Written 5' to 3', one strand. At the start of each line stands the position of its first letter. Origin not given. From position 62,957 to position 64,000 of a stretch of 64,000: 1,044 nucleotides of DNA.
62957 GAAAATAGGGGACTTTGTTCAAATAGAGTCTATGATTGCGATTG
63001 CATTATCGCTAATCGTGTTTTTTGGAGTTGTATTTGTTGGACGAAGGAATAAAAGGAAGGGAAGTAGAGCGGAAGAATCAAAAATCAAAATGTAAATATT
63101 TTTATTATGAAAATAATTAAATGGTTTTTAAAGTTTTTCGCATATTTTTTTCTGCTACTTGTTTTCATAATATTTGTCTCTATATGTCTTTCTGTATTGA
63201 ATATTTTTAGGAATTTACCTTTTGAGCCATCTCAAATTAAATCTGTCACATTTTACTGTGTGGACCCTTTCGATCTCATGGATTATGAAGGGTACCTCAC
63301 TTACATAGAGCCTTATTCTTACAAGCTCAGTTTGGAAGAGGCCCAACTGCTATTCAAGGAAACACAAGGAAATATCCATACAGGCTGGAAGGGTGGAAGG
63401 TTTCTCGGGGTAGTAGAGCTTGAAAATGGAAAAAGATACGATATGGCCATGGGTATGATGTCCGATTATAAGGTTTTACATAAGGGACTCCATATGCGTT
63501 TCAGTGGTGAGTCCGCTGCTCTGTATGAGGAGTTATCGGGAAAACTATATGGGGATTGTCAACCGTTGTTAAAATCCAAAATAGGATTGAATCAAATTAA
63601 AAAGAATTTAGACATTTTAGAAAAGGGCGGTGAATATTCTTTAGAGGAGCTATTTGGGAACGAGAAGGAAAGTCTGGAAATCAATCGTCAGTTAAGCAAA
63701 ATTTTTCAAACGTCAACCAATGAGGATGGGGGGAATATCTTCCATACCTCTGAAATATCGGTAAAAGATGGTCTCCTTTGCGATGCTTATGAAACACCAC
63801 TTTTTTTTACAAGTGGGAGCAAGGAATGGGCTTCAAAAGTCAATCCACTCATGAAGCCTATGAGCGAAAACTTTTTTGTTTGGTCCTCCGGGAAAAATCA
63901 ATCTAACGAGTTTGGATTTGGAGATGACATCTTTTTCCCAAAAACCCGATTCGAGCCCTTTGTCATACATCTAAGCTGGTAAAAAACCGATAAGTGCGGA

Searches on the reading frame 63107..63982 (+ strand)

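Call 17: search_protein_families(library=pfam, max_evalue=1, proteins=[window:63107-63982:+])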
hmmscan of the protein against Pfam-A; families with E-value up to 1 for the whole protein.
window:63107-63982:+ (291 aa): 1 family
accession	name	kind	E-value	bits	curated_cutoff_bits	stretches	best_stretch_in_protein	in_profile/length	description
PF07205.16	DUF1413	-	0.022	15.4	25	1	163-204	2-46/69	Domain of unknown function (DUF1413)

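Call 18: search_protein_families(library=ncbifam, max_evalue=1, proteins=[window:63107-63982:+])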
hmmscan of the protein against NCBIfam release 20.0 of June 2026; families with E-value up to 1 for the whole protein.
window:63107-63982:+ (291 aa): 0 families

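Call 71: search_protein_families(library=pfam, max_evalue=0.01, proteins=[L014:8952-9986:+, L014:10788-12518:+, L014:13457-14416:+, L014:15270-16094:+, L014:12541-13443:+, L014:16097-16726:+])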
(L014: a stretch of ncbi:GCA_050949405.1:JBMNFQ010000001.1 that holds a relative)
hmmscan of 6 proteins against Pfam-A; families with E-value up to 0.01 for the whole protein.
L014:8952-9986:+ (344 aa): 1 family
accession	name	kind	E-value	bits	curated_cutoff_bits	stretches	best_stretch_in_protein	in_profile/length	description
PF25023.1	TEN_YD-shell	-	0.0024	16.4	50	1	51-148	793-894/909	Teneurin YD-shell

L014:10788-12518:+ (576 aa): 1 family
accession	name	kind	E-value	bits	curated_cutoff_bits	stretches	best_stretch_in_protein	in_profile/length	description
PF05593.20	RHS_repeat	-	1e-11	45.3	22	0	203-222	14-33/38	RHS Repeat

L014:13457-14416:+ (319 aa): 1 family
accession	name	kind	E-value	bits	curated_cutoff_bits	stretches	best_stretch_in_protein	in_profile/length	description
PF25023.1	TEN_YD-shell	-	0.0013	17.3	50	1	24-137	777-894/909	Teneurin YD-shell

L014:15270-16094:+ (274 aa): 0 families

L014:12541-13443:+ (300 aa): 4 families
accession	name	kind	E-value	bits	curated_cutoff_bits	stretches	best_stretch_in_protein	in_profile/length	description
PF13646.12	HEAT_2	-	3e-16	59.9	27.7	2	146-243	1-88/88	HEAT repeats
PF02985.28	HEAT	-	3.8e-07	30.2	23.5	0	146-165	2-21/31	HEAT repeat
PF03130.22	HEAT_PBS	-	0.0022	18.8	20.9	0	133-154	4-26/27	PBS lyase HEAT-like repeat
PF13513.12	HEAT_EZ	-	0.0034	18.3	27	0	144-168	28-52/55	HEAT-like repeat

L014:16097-16726:+ (209 aa): 1 family
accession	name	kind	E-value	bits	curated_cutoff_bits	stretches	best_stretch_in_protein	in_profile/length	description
PF02114.22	Phosducin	-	0.0098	15.3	23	0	111-155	87-131/265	Phosducin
